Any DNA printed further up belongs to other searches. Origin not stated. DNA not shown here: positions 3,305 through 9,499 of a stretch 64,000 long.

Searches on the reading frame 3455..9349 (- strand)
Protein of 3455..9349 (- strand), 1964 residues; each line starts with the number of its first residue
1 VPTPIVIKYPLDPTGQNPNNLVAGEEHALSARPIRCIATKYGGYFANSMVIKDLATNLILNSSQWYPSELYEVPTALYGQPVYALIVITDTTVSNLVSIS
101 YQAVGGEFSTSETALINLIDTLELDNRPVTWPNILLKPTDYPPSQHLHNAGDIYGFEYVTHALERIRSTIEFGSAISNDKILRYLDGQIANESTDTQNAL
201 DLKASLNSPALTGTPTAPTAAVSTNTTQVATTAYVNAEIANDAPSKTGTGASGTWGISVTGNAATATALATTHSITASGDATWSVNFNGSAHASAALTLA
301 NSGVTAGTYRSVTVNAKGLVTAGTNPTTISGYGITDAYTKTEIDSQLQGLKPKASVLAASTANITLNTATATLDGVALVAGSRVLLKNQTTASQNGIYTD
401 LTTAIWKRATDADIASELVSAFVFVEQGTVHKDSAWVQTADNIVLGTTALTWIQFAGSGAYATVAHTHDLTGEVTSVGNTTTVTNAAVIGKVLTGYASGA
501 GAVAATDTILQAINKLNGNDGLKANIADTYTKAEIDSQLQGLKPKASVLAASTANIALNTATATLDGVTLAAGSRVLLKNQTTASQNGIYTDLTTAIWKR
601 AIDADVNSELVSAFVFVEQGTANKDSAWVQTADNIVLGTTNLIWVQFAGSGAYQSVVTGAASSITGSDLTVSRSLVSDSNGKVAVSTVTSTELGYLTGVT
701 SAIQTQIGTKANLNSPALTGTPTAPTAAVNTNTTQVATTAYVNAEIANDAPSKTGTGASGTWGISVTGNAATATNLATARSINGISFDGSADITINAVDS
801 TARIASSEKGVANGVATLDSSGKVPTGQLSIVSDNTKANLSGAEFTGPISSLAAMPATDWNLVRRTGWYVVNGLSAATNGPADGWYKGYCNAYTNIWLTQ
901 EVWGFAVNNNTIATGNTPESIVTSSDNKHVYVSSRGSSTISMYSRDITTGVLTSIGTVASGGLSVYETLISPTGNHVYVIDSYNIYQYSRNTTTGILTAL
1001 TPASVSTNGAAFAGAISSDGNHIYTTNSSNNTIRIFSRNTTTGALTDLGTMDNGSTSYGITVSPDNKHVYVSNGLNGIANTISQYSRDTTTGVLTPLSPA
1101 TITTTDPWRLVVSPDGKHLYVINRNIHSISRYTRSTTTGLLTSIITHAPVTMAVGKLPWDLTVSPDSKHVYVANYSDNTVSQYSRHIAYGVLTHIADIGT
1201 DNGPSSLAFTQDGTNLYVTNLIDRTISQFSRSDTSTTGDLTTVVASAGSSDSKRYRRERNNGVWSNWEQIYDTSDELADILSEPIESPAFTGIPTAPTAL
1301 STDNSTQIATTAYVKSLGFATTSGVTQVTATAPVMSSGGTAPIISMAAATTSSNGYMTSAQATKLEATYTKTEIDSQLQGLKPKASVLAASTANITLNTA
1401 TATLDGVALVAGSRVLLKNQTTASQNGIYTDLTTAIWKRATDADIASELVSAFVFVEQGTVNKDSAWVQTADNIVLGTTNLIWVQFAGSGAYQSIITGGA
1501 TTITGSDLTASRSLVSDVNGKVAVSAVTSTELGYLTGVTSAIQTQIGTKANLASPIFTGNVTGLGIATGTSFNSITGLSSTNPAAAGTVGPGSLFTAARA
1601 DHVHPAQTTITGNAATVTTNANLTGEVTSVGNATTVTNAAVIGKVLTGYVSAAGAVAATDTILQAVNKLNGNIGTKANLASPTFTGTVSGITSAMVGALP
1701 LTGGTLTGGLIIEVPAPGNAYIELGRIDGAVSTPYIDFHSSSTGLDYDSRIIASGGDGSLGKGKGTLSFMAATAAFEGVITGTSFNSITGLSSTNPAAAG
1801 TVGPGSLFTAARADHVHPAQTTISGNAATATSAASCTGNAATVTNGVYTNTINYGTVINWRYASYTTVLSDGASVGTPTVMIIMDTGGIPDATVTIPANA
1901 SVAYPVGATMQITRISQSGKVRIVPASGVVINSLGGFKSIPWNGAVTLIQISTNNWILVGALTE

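Call 10: search_protein_families(library=phrogs, proteins=[window:3455-9349:-], max_evalue=0.001)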
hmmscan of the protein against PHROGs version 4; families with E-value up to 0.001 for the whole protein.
window:3455-9349:- (1964 aa): 19 families
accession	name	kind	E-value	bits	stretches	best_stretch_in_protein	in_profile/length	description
phrog_27782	-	unknown function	3.1e-90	304.7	3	330-469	144-284/644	-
phrog_11518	-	tail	1.6e-66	226.2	4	533-771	154-331/812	tail fiber protein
phrog_2647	-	head and packaging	4.8e-64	217.5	3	1354-1533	84-273/336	head decoration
phrog_16867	-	unknown function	1.9e-56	192.9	4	1384-1489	75-180/631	-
phrog_30390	-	unknown function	7.5e-56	191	3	562-705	546-694/766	-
phrog_2163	-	head and packaging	5e-52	178.7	1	3-486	6-455/574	virion structural protein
phrog_14570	-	unknown function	2.2e-45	156.3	3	333-456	149-273/540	-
phrog_17264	-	unknown function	5.4e-45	153.7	3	1388-1528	2-135/147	-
phrog_24595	-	head and packaging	7.1e-28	98.9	3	349-471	40-161/325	virion structural protein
phrog_454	-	tail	2.7e-26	93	3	191-241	347-397/1376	tail fiber protein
phrog_356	-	tail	2e-25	90.3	2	210-504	105-372/924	minor tail protein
phrog_7032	-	tail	5.9e-22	78.6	3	195-241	242-288/866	tail fiber protein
phrog_2631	-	tail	2.5e-21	76.9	2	191-240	341-382/644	tail fiber protein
phrog_2824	-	head and packaging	1e-20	74.4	3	1335-1511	882-1060/1151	virion structural protein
phrog_38759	-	unknown function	9.3e-16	58.4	3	258-371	54-167/920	-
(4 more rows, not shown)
